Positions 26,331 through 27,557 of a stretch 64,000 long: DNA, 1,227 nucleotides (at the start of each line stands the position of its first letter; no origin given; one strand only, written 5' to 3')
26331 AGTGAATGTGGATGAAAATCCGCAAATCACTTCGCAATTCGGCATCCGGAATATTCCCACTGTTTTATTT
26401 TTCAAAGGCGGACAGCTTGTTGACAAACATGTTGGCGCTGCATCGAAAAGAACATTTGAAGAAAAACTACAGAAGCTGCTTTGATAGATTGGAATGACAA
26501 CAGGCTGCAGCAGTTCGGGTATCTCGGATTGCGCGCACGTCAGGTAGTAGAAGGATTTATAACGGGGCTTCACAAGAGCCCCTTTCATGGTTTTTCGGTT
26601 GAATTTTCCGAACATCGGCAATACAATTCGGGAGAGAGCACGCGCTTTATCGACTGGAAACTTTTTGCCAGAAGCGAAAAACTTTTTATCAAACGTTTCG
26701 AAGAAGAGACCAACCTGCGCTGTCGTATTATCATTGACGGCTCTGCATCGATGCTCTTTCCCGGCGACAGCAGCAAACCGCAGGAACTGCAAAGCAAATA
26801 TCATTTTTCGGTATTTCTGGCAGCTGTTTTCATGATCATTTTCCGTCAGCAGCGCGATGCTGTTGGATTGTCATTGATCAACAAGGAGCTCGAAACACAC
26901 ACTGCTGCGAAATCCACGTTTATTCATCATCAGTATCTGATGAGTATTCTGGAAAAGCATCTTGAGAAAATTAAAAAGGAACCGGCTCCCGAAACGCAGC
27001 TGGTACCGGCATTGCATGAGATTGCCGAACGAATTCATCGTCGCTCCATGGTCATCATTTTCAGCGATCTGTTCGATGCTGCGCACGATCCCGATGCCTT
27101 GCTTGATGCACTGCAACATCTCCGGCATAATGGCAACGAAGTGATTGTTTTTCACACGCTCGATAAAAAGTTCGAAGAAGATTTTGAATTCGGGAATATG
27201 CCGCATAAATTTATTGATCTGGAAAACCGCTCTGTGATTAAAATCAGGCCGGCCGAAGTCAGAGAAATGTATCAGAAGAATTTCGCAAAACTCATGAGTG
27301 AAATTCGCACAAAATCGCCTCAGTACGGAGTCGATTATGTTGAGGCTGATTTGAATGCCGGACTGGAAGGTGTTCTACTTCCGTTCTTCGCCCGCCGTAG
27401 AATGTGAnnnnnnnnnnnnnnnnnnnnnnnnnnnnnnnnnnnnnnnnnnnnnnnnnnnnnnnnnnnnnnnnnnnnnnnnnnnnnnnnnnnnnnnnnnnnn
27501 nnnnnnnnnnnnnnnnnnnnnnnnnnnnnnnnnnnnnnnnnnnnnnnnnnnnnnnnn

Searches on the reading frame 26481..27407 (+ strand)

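Call 80: search_protein_families(library=pfam, proteins=[window:26481-27407:+], max_evalue=0.0001)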
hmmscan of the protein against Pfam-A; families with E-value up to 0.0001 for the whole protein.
window:26481-27407:+ (308 aa): 1 family
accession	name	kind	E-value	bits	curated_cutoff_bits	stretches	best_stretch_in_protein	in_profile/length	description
PF01882.25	DUF58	-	1.8e-30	106.2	23.4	1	44-270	1-212/216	Protein of unknown function DUF58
